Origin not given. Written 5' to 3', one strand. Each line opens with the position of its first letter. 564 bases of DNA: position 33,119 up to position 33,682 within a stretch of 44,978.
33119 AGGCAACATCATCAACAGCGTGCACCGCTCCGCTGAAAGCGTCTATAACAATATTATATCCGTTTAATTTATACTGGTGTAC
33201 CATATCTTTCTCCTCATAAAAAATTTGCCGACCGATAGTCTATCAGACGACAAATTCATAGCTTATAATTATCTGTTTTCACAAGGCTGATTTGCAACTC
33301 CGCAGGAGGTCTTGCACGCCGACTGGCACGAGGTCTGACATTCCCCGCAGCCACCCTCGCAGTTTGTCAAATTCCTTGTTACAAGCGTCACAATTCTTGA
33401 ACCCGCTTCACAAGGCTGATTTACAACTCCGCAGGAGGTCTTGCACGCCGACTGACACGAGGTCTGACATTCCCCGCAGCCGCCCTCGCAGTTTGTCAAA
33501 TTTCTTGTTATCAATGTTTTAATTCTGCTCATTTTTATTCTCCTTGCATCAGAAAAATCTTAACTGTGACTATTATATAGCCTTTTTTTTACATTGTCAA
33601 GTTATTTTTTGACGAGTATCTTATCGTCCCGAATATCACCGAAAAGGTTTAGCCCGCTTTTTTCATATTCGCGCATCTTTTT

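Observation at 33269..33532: Bimodular SCIFF: two complete leader+core ranthipeptide modules fused in one 87-aa precursor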

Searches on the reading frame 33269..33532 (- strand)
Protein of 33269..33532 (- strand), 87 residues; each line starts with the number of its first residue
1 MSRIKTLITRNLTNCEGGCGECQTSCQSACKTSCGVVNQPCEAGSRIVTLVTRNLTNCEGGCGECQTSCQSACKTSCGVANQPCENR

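Call 3: search_protein_families(library=ncbifam, proteins=[window:33269-33532:-], max_evalue=0.01)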
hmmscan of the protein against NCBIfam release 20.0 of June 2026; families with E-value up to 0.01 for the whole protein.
window:33269-33532:- (87 aa): 1 family
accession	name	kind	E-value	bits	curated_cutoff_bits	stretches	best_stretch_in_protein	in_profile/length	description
TIGR03973.1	six_Cys_in_45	equivalog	7.5e-36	121.8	50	2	46-85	2-43/43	six-cysteine ranthipeptide SCIFF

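Call 4: search_protein_families(library=pfam, proteins=[window:33269-33532:-], max_evalue=0.01)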
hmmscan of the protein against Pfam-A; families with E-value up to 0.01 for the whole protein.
window:33269-33532:- (87 aa): 1 family
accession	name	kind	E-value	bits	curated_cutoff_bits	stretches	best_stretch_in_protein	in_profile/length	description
PF13165.11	SCIFF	-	7.3e-36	122.2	27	2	46-86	2-44/44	Six-cysteine peptide SCIFF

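Call 6: find_homologous_proteins(query=window:33269-33532:-, max_evalue=0.001)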
Query window:33269-33532:- (87 aa): 6828 proteins with E <= 0.001 among 7119 candidates; the best 120 are listed.
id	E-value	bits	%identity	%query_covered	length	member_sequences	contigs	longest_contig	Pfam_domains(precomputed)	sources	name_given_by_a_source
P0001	1.1e-36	143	85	98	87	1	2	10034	PF13165.12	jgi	jgi:predicted ribosomally synthesized six-cysteine peptide SCIFF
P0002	6.3e-32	128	76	100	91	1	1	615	PF13165.12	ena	-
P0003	8.5e-32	127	76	99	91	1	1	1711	PF13165.12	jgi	-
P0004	3.6e-29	119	76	99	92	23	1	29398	PF13165.12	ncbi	-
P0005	5.1e-29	118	75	98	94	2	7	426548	PF13165.12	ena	-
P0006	7.7e-29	118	75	98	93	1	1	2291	PF13165.12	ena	-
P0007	1.8e-28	117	73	98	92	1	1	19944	PF13165.12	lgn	-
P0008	3.0e-28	116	71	98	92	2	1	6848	PF13165.12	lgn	-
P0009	5.1e-28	115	74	98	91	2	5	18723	PF13165.12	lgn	-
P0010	3.1e-27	113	71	98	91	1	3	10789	PF13165.12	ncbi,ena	-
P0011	3.6e-26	109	71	99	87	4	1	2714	PF13165.12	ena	-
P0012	1.4e-25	107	69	98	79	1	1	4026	PF13165.12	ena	-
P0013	4.5e-25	106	71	98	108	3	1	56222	PF13165.12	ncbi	-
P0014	7.4e-25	105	91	66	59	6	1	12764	PF13165.12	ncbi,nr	ncbi:MAG: six-cysteine ranthipeptide SCIFF, partial [Clostridia bacterium]|nr:six-cysteine ranthipep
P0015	2.0e-19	88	84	63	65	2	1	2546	PF13165.12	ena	-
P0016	1.2e-17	82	69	70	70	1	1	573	PF13165.12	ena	-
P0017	1.3e-16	79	73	63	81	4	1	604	PF13165.12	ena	-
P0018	4.2e-16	77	76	68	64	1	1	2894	PF13165.12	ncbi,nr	ncbi:MAG: six-cysteine ranthipeptide SCIFF, partial [Oscillospiraceae bacterium]|nr:six-cysteine ran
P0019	6.5e-16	76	90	47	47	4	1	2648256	PF13165.12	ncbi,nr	ncbi:MAG: six-cysteine ranthipeptide SCIFF [Clostridiales bacterium]|nr:MAG: six-cysteine ranthipept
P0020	6.4e-15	73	88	46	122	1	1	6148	PF13165.12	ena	-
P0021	1.6e-14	72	73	63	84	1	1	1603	PF13165.12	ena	-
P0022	2.0e-14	72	90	46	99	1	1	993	PF13165.12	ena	-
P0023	8.3e-14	70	83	48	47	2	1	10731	PF13165.12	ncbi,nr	ncbi:MAG: six-cysteine ranthipeptide SCIFF [Clostridia bacterium]|nr:six-cysteine ranthipeptide SCIF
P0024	1.7e-13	69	81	48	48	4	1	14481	PF13165.12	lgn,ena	-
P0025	1.8e-13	69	81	48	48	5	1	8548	PF13165.12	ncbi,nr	ncbi:MAG: six-cysteine ranthipeptide SCIFF [Firmicutes bacterium]|nr:six-cysteine ranthipeptide SCIF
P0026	1.9e-13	68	81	48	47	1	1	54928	PF13165.12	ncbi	-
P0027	2.1e-13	68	78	53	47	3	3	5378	PF13165.12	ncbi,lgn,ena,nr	ncbi:MAG: six-cysteine ranthipeptide SCIFF [Clostridia bacterium]|nr:six-cysteine ranthipeptide SCIF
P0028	3.0e-13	68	81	48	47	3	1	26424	PF13165.12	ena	-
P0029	5.8e-13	67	82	48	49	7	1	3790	PF13165.12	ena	-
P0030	7.1e-13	67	83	46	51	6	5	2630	PF13165.12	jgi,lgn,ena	jgi:predicted ribosomally synthesized six-cysteine peptide SCIFF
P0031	7.3e-13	67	80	48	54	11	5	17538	PF13165.12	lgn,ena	-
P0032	7.6e-13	67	74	49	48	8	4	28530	PF13165.12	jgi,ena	-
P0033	1.1e-12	66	77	49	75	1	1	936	PF13165.12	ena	-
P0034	1.2e-12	66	79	47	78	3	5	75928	PF13165.12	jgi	-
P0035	1.2e-12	66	74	49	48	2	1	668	PF13165.12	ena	-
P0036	1.5e-12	66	66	59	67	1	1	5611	PF13165.12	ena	-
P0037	1.5e-12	66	77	48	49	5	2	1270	PF13165.12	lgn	-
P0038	1.5e-12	66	75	48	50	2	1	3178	PF13165.12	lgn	-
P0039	1.5e-12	66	77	48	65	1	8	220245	PF13165.12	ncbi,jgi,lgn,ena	jgi:predicted ribosomally synthesized six-cysteine peptide SCIFF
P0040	1.7e-12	65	79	49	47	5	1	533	PF13165.12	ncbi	-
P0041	1.8e-12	65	73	53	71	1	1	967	PF13165.12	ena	-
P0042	2.0e-12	65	64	59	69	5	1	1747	PF13165.12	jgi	-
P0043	2.0e-12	65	77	53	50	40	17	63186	PF13165.12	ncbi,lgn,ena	-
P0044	2.2e-12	65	58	72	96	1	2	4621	PF13165.12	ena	-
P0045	2.3e-12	65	59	74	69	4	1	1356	PF13165.12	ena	-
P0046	2.3e-12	65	77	48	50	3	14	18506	PF13165.12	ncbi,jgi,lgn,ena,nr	ncbi:MAG: six-cysteine peptide SCIFF [Clostridiales bacterium]|jgi:predicted ribosomally synthesized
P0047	2.7e-12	65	74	49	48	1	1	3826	PF13165.12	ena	-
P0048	2.7e-12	65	79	49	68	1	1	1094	PF13165.12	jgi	jgi:predicted ribosomally synthesized six-cysteine peptide SCIFF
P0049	2.8e-12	65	76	47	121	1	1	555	PF13165.12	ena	-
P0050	2.9e-12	65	73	49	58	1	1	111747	PF13165.12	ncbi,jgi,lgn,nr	ncbi:MAG: six-cysteine ranthipeptide SCIFF [Oscillospiraceae bacterium]|jgi:predicted ribosomally sy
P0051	3.4e-12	65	68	59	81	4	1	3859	PF13165.12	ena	-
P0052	4.0e-12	64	77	48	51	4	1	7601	PF13165.12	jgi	-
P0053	4.0e-12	64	77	48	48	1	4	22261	PF13165.12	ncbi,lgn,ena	-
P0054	4.2e-12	64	77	48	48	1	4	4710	PF13165.12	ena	-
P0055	4.3e-12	64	80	48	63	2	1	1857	PF13165.12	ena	-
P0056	4.6e-12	64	80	48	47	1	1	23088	PF13165.12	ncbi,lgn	-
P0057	5.0e-12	64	83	46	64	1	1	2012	PF13165.12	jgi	-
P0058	5.0e-12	64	84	47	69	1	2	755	PF13165.12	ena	-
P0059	5.0e-12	64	77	48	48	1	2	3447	PF13165.12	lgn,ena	-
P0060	5.2e-12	64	79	48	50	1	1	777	PF13165.12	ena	-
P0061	5.3e-12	64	77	48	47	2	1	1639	PF13165.12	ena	-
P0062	5.4e-12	64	67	53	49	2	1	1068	PF13165.12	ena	-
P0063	5.5e-12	64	71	53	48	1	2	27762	PF13165.12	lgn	-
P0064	5.5e-12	64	75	48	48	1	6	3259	PF13165.12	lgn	-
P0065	5.8e-12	64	73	54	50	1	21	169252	PF13165.12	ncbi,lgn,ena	-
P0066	5.8e-12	64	73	53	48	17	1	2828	PF13165.12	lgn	-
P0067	5.8e-12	64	77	48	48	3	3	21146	PF13165.12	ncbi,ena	-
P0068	5.8e-12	64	64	61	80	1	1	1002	PF13165.12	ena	-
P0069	6.0e-12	64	80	48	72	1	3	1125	PF13165.12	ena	-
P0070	6.0e-12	64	77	48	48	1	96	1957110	PF13165.12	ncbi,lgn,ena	ncbi:six-cysteine ranthipeptide SCIFF [Eubacteriales bacterium KG127]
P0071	6.3e-12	64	77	48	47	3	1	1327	PF13165.12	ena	-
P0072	6.6e-12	64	81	43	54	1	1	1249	PF13165.12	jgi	jgi:predicted ribosomally synthesized six-cysteine peptide SCIFF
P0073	6.7e-12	64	75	48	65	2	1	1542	PF13165.12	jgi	jgi:predicted ribosomally synthesized six-cysteine peptide SCIFF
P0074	7.1e-12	63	57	70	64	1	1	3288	PF13165.12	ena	-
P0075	7.1e-12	63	80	47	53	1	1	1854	PF13165.12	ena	-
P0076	7.3e-12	63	75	48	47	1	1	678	PF13165.12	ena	-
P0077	7.8e-12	63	50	99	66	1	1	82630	PF13165.12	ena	-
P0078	7.8e-12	63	77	48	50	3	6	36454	PF13165.12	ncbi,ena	-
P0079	8.0e-12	63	74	49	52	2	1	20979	PF13165.12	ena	-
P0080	8.1e-12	63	77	48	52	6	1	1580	PF13165.12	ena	-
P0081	8.2e-12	63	77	48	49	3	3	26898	PF13165.12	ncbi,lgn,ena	-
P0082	8.2e-12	63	83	48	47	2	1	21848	PF13165.12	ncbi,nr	ncbi:MAG: six-cysteine ranthipeptide SCIFF [Oscillospiraceae bacterium]|nr:six-cysteine ranthipeptid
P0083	8.4e-12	63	80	48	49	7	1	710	PF13165.12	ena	-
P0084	8.4e-12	63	78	49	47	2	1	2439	PF13165.12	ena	-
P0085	8.4e-12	63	80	48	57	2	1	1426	PF13165.12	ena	-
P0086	8.4e-12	63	76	46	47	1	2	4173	PF13165.12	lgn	-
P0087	8.4e-12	63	75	48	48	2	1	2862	PF13165.12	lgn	-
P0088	8.7e-12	63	75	48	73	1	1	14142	PF13165.12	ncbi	-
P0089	8.7e-12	63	80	48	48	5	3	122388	PF13165.12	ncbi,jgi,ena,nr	ncbi:MAG: six-cysteine ranthipeptide SCIFF [Oscillospiraceae bacterium]|nr:six-cysteine ranthipeptid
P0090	8.8e-12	63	79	47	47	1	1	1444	PF13165.12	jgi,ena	-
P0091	8.8e-12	63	81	47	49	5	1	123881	PF13165.12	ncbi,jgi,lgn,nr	ncbi:MAG: six-cysteine ranthipeptide SCIFF [Oscillospiraceae bacterium]|jgi:predicted ribosomally sy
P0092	8.9e-12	63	76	49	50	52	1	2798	PF13165.12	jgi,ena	-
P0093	9.0e-12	63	71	53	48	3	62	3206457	PF13165.12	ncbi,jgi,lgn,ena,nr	ncbi:six-cysteine ranthipeptide SCIFF [Cuneatibacter sp. NSJ-177]|jgi:predicted ribosomally synthesi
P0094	9.0e-12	63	77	48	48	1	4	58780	PF13165.12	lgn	-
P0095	9.1e-12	63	74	48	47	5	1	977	PF13165.12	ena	-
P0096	9.3e-12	63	77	48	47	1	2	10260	PF13165.12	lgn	-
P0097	9.4e-12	63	75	48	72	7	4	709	PF13165.12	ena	-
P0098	9.9e-12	63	75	48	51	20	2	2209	PF13165.12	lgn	-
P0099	1.0e-11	63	75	48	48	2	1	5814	PF13165.12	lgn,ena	-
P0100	1.0e-11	63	77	48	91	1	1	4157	PF13165.12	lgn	-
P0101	1.0e-11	63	73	53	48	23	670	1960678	PF13165.12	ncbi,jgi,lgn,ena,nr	ncbi:six-cysteine ranthipeptide SCIFF [Oscillospiraceae bacterium LCP25S3_E10]|jgi:predicted ribosom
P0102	1.1e-11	63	74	47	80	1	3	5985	PF13165.12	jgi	jgi:predicted ribosomally synthesized six-cysteine peptide SCIFF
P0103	1.1e-11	63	81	47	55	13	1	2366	PF13165.12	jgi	-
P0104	1.1e-11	63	69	53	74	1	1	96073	PF13165.12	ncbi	-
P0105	1.1e-11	63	69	56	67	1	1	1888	PF13165.12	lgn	-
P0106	1.1e-11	63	61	70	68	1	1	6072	PF13165.12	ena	-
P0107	1.2e-11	63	75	48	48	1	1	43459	PF13165.12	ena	-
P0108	1.2e-11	63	79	47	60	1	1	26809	PF13165.12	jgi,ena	-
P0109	1.2e-11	63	78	49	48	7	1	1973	PF13165.12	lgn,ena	-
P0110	1.2e-11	63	72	51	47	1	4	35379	PF13165.12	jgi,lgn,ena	-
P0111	1.3e-11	63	71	53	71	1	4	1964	PF13165.12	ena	-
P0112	1.3e-11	63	77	48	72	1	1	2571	PF13165.12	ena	-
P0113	1.4e-11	63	80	48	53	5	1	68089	PF13165.12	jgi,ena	-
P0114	1.4e-11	63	71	53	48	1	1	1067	PF13165.12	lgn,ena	-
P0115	1.4e-11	63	77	48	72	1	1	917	PF13165.12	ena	-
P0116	1.4e-11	63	79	47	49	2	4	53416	PF13165.12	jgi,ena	jgi:rSAM-modified six-cysteine peptide SCIFF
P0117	1.4e-11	63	79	47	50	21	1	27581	PF13165.12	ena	-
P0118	1.4e-11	63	79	46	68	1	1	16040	PF13165.12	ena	-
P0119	1.4e-11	62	77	48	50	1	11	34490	PF13165.12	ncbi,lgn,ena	-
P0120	1.4e-11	62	77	48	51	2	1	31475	PF13165.12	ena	-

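Call 10: find_related_loci(query=window:33269-33532:-, collection=genome_contigs, flank=4000)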
Query window:33269-33532:- (87 aa) in genome_contigs; peptide patterns used: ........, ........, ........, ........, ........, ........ (x = any residue, [..] = any of these).
599 stretches matched a pattern (row limit reached: there are more); 434 encode a relative of the query (tblastn E <= 1e-3); the best 80 are kept; 80 distinct loci.
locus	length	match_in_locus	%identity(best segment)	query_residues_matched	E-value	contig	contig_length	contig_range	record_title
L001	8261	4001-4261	94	1-87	8e-49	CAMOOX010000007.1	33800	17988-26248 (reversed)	MAG: uncultured Clostridia bacterium isolate SRR873608_bin.198_metaWRAP_v1.3_MAG genome assembly, contig: NODE_3098_leng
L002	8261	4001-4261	93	1-87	6e-47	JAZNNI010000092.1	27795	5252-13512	MAG: Clostridia bacterium isolate T1900044657_TS20190123.MAGScoT_cleanbin_000020 SGB_1486_k141_403658, whole genome shot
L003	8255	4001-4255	94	1-86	7e-47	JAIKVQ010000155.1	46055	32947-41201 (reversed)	MAG: Bacillota bacterium isolate RUI406 k141_963580_flag=0_multi=26.0245_len=46055, whole genome shotgun sequence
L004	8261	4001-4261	93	1-87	1e-46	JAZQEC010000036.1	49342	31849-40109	MAG: Clostridia bacterium isolate T1900044635_TS20190101.MAGScoT_cleanbin_000035 SGB_1131_k141_28000, whole genome shotg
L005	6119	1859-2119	92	1-87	3e-46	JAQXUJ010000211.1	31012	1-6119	MAG: Clostridiales bacterium isolate SUG1531 k141_6856642, whole genome shotgun sequence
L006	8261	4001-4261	89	1-87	2e-45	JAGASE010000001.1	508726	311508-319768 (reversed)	MAG: Clostridia bacterium isolate RGIG8725 Water_deer_Colon-4__c37, whole genome shotgun sequence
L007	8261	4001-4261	90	1-87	3e-45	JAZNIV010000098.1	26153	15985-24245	MAG: Clostridia bacterium isolate T1900044683_TS20190149.MAGScoT_cleanbin_000009 SGB_1703_k141_77430, whole genome shotg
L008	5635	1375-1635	87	1-87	2e-45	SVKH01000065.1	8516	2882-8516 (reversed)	MAG: Oscillospiraceae bacterium isolate SIG456 NODE_128612_length_8516_cov_1.839433, whole genome shotgun sequence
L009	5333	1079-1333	89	1-86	5e-45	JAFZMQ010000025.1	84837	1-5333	MAG: Clostridia bacterium isolate RGIG7905 Water_buffalos_Reticulum.Co__c2510651, whole genome shotgun sequence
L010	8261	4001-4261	89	1-87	8e-45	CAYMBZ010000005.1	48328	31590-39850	MAG TPA_asm: uncultured Lachnospiraceae bacterium isolate SRP350583_co1_139 genome assembly, contig: NODE_1063_length_48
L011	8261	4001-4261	90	1-87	6e-45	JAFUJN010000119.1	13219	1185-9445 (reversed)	MAG: Clostridia bacterium isolate RGIG4552 Roe_deer_Rectum-2__c458894, whole genome shotgun sequence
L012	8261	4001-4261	90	1-87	6e-45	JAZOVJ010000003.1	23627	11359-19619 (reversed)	MAG: Clostridia bacterium isolate T1900045526_YK20190220.MAGScoT_cleanbin_000001 SGB_7694_k141_1248998, whole genome sho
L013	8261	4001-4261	89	1-87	2e-44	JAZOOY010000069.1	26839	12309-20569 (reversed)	MAG: Clostridia bacterium isolate T1900045575_YK20190269.MAGScoT_cleanbin_000017 SGB_8008_k141_4173501, whole genome sho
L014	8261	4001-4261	89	1-86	7e-44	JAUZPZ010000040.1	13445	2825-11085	MAG: Bacillota bacterium isolate bin176(16d) OKHGLKGO_40, whole genome shotgun sequence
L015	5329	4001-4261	89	1-87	5e-44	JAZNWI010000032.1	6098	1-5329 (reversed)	MAG: Clostridia bacterium isolate T1900044784_TS20190250.MAGScoT_cleanbin_000038 SGB_2601_k141_3097555, whole genome sho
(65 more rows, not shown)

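Call 35: search_solved_structures(query=window:33269-33532:-, max_evalue=10, show_alignments=3)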
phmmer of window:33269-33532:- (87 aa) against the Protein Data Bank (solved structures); distinct sequences matched with E-value up to 10: 1.
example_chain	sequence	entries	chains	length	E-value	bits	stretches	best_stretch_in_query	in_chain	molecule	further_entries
8qby_I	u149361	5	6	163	0.13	16.3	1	10-70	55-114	NADH-quinone oxidoreductase subunit I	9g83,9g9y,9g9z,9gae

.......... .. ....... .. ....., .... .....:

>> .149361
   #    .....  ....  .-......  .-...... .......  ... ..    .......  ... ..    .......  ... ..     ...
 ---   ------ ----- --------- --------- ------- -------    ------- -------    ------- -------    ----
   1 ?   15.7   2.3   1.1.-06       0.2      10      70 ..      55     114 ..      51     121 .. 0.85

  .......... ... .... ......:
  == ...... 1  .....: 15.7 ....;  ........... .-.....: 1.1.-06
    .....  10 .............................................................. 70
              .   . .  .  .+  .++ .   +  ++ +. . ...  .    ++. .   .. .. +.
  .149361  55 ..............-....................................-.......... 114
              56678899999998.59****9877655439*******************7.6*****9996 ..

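Call 47: find_encoding_contigs(protein=P0004, flank=4000, max_places=3)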
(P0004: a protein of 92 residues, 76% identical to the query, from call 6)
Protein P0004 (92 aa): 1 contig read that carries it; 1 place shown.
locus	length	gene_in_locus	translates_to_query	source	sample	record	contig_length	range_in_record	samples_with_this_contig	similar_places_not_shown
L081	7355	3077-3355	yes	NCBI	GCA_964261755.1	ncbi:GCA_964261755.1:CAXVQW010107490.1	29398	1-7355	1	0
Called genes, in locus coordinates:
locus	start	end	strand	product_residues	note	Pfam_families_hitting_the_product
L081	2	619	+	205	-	?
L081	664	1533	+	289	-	PF00005:ABC_tran, PF08402:TOBE_2 (weak)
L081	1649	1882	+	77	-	-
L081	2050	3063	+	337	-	PF01276:OKR_DC_1, PF03711:OKR_DC_1_C (weak)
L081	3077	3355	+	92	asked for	PF13165:SCIFF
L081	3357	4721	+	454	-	PF04055:Radical_SAM, PF13353:Fer4_12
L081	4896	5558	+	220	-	PF19293:CdaA_N, PF02457:DAC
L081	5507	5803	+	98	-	-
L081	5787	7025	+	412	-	PF07949:YbbR (weak)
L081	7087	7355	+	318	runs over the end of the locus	PF00580:UvrD-helicase, PF13604:AAA_30 (faint), PF13245:AAA_19, PF13361:UvrD_C (weak)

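Call 48: find_encoding_contigs(protein=P0005, flank=4000, max_places=3)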
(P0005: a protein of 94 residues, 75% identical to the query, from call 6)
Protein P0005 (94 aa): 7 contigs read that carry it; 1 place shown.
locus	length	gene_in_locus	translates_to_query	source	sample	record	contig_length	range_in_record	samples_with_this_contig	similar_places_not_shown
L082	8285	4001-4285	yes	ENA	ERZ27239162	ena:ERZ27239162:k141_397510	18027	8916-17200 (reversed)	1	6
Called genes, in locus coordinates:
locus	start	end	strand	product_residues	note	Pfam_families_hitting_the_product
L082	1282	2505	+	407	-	PF00365:PFK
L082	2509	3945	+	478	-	PF01276:OKR_DC_1, PF00266:Aminotran_5, PF01212:Beta_elim_lyase (weak), PF00155:Aminotran_1_2 (weak), PF01053:Cys_Met_Meta_PP, PF01041:DegT_DnrJ_EryC1 (weak), PF05889:SepSecS, PF03711:OKR_DC_1_C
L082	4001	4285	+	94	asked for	PF13165:SCIFF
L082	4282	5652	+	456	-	PF04055:Radical_SAM, PF13353:Fer4_12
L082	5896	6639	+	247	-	PF03070:TENA_THI-4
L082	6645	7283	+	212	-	PF02581:TMP-TENI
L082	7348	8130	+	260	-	PF08543:Phos_pyr_kin, PF00294:PfkB (weak), PF01256:Carb_kinase (weak)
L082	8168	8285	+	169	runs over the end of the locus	PF09512:ThiW, PF12822:ECF_trnsprt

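Call 50: predict_structure(alignment_id=A2)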
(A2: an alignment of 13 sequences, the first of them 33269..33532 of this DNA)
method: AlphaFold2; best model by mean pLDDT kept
length: 87 residues; sequences in the alignment: 13
mean_pLDDT: 32.6   pTM: 0.19
mean pLDDT of the five models: 32.6, 32.2, 31.4, 31.3, 27.1
residues with pLDDT >= 90: 0; 70-90: 0; 50-70: 0; < 50: 87
segments of 3 or more residues with pLDDT < 50: 1-87
pLDDT, mean of each block of 10 residues (from residue 1): 31 30 38 32 31 30 37 34 29
secondary structure, 60 per line:
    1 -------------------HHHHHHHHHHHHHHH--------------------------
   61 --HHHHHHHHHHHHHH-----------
elements in order: H20-34 H63-76

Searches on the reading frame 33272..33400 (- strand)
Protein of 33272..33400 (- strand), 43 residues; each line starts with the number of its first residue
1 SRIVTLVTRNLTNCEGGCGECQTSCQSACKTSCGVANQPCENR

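Call 24: search_protein_representatives(alignment_id=A1)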
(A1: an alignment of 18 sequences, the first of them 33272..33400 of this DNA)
Query: 18 sequences, 46 profile positions. Proteins with E-value up to 0.001 (for the whole library): 1381; up to 1e-10: 1034; up to 1e-30: 2. The best 150 are listed.
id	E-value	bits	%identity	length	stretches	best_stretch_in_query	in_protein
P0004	1.5e-43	162.3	-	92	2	1-43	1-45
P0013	5.5e-40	150.9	-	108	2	1-44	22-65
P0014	3.7e-30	119.4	-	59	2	2-43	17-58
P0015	2.6e-25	103.9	-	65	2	1-44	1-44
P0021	1.9e-24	101.1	-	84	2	1-44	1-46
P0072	2.4e-23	97.6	-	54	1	1-45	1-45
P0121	2.5e-23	97.6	-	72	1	1-46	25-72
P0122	2.5e-23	97.5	-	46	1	1-46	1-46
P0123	4.1e-23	96.9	-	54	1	1-44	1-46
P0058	4.2e-23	96.8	-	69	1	1-45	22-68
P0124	5.4e-23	96.5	-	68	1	1-44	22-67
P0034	5.9e-23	96.4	-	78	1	1-45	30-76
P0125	6.6e-23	96.2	-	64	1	1-45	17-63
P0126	7.5e-23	96.0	-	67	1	1-45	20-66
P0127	8.2e-23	95.9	-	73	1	1-44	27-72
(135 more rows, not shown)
